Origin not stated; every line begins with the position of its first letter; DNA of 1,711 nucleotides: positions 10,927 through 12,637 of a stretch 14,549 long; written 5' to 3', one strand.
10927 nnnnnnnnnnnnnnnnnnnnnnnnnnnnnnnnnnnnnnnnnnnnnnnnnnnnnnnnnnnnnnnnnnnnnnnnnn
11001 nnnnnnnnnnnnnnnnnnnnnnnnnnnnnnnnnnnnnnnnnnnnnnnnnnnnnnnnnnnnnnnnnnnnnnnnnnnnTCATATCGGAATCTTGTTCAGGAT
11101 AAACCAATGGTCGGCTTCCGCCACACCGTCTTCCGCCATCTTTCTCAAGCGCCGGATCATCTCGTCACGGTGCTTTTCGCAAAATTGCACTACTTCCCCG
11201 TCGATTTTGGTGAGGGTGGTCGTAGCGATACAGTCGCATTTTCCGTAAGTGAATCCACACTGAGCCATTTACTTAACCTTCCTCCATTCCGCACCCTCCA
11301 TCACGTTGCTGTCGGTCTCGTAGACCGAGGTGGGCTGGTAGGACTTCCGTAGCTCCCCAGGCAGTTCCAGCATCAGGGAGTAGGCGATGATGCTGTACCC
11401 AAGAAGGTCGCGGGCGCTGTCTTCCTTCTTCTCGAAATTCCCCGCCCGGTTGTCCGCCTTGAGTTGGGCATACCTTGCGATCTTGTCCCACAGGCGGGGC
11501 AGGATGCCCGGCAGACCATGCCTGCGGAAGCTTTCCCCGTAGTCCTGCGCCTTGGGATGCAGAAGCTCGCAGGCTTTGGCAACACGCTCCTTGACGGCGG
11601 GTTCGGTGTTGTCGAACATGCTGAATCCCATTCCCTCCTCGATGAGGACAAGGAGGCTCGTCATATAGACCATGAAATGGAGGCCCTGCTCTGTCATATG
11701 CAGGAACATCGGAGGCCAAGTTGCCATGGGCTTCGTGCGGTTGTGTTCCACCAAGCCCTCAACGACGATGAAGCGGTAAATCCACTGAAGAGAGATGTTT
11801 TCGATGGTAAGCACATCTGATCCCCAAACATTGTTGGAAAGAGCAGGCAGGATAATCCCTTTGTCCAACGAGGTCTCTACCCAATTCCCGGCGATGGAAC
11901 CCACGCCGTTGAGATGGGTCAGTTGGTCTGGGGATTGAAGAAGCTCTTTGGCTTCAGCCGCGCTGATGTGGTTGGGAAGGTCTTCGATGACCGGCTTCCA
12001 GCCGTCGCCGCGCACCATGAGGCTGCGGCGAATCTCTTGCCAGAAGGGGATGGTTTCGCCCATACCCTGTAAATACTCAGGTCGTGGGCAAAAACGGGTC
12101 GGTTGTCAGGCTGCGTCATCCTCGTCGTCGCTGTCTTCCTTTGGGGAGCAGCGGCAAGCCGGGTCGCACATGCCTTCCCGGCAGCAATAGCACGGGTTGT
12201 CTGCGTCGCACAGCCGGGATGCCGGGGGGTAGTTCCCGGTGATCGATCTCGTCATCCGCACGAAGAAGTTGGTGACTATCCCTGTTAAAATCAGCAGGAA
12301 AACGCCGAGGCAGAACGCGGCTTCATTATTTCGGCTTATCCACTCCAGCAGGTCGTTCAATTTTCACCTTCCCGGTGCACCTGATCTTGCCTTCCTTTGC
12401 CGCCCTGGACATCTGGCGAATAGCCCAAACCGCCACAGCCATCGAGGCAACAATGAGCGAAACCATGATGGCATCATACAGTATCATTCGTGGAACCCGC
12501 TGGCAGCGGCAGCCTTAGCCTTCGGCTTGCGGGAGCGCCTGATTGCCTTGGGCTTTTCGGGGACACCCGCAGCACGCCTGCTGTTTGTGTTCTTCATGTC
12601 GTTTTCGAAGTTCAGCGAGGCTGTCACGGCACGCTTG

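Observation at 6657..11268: Family of three paralogous mini zinc-ribbon proteins (DG-V-W-L-C-x-x-H motif) scattered through the operon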

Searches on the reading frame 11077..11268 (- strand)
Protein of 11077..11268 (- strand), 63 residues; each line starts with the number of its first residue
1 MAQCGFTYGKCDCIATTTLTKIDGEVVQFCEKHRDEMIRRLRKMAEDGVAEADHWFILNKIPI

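Call 6: search_protein_families(library=pfam, proteins=[window:11077-11268:-], max_evalue=1)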
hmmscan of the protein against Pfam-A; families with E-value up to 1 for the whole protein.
window:11077-11268:- (63 aa): 1 family
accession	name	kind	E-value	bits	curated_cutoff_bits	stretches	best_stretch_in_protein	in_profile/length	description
PF02955.21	GSH-S_ATP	-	0.2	11.5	23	1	12-51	10-49/175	Prokaryotic glutathione synthetase, ATP-grasp domain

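Call 7: search_protein_families(library=phrogs, proteins=[window:11077-11268:-], max_evalue=1)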
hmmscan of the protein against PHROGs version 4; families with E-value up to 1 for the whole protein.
window:11077-11268:- (63 aa): 7 families
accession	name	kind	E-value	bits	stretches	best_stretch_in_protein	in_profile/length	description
phrog_11291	-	unknown function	0.01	16.7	1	8-49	14-55/61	-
phrog_9805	-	unknown function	0.024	15.6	1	25-47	32-54/82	-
phrog_10892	-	unknown function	0.079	14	1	23-53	8-38/92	-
phrog_25315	-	unknown function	0.12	13.5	1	23-53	47-77/90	-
phrog_13408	-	unknown function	0.14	13.8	1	25-60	33-68/74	-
phrog_21191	-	unknown function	0.14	13.3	1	11-44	12-47/71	-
phrog_13659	-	unknown function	0.27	12.3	1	16-35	21-40/49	-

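Call 16: find_homologous_proteins(query=window:11080-11268:-, max_evalue=10)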
Query seq(63 aa) (63 aa): 1 proteins with E <= 10 among 1 candidates.
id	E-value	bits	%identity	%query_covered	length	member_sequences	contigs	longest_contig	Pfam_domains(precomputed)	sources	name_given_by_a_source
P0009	3.1e-37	142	100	100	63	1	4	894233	-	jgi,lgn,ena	jgi:hypothetical protein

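Call 82: search_protein_families(library=ncbifam, proteins=[window:11080-11268:-], max_evalue=1)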
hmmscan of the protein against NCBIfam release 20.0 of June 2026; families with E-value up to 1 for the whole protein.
window:11080-11268:- (63 aa): 2 families
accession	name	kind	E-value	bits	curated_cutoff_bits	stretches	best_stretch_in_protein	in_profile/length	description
TIGR01380.1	glut_syn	equivalog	0.044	12.8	299.05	1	12-51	132-171/312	glutathione synthase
NF010091.0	PRK13576.1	equivalog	0.11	12.2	263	1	20-54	37-71/216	type I 3-dehydroquinate dehydratase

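Call 87: search_solved_structures(query=A2, max_evalue=10, show_alignments=2)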
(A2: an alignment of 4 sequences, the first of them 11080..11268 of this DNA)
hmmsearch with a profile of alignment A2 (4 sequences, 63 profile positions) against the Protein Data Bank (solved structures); distinct sequences matched with E-value up to 10: 4.
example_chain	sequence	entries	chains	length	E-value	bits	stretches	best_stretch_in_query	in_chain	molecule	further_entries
7aft_H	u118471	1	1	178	0.035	17.5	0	46-58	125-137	Mating factor alpha-1,Mating factor alpha-1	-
2i7u_A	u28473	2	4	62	0.57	13.6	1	24-47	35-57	Four-alpha-helix bundle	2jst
20yw_A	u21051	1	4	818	1.9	11.9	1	33-57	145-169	DUF262 domain-containing protein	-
20yv_A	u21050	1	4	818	2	11.9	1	33-57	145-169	DUF262 domain-containing protein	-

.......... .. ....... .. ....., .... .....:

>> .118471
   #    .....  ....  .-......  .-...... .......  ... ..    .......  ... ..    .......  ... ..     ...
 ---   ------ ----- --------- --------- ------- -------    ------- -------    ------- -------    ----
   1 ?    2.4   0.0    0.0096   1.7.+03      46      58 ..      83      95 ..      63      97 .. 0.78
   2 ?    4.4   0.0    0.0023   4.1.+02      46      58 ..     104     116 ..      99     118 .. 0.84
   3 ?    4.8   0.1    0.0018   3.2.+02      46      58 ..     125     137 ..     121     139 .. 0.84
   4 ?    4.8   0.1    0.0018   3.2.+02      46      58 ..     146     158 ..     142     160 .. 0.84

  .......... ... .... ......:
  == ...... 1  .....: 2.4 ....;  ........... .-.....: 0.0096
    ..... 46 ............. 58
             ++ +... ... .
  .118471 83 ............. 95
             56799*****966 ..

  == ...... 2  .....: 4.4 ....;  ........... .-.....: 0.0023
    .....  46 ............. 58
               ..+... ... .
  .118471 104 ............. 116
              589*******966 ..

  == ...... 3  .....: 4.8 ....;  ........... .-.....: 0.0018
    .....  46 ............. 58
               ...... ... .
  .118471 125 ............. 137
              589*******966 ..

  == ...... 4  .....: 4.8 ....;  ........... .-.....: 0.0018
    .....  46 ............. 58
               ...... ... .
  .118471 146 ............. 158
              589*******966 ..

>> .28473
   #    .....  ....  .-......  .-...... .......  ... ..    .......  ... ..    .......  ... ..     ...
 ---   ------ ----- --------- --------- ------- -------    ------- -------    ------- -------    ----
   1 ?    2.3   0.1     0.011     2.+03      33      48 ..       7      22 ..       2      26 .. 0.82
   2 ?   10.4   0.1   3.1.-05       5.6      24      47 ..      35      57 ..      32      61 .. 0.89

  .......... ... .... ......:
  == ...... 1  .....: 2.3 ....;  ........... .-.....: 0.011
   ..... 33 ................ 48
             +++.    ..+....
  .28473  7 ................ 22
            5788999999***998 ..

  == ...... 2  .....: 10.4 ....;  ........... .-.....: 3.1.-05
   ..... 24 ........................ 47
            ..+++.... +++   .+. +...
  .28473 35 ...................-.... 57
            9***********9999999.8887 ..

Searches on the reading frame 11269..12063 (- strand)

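Call 22: search_protein_families(library=pfam, proteins=[window:11269-12063:-], max_evalue=0.1)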
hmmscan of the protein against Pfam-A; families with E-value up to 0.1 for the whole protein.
window:11269-12063:- (264 aa): 1 family
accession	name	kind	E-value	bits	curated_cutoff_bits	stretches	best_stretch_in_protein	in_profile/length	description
PF07659.16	DUF1599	-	3.8e-05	24.4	25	1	171-227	1-57/61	Nucleotide modification associated domain 1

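Call 23: search_protein_families(library=phrogs, proteins=[window:11269-12063:-], max_evalue=0.01)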
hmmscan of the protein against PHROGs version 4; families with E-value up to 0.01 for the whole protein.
window:11269-12063:- (264 aa): 1 family
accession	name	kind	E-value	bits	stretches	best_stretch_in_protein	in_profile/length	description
phrog_1485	-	unknown function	6.1e-08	33.4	1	155-232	20-101/238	-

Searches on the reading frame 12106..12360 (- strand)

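Call 6: search_protein_families(library=pfam, proteins=[window:12106-12360:-], max_evalue=1)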
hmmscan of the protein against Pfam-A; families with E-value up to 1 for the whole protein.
window:12106-12360:- (84 aa): 2 families
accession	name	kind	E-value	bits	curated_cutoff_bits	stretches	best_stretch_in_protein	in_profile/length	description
PF01078.27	Mg_chelatase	-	0.026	14.4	20.3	1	40-76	142-178/207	Magnesium chelatase, subunit ChlI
PF07811.17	TadE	-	0.19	12.3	22.9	1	13-30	6-23/43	TadE-like protein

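Call 7: search_protein_families(library=phrogs, proteins=[window:12106-12360:-], max_evalue=1)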
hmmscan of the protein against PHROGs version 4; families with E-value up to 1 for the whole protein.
window:12106-12360:- (84 aa): 0 families

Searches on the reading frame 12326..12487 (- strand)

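Call 6: search_protein_families(library=pfam, proteins=[window:12326-12487:-], max_evalue=1)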
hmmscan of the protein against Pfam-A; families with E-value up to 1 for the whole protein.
window:12326-12487:- (53 aa): 2 families
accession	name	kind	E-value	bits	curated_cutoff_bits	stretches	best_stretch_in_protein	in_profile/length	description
PF12669.12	FeoB_associated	-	0.00041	21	27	1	7-39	3-31/44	FeoB-associated Cys-rich membrane protein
PF19476.4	DUF6013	-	0.073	13.2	32.6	1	6-42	15-51/184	Family of unknown function (DUF6013)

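Call 7: search_protein_families(library=phrogs, proteins=[window:12326-12487:-], max_evalue=1)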
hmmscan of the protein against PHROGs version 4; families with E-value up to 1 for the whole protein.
window:12326-12487:- (53 aa): 0 families
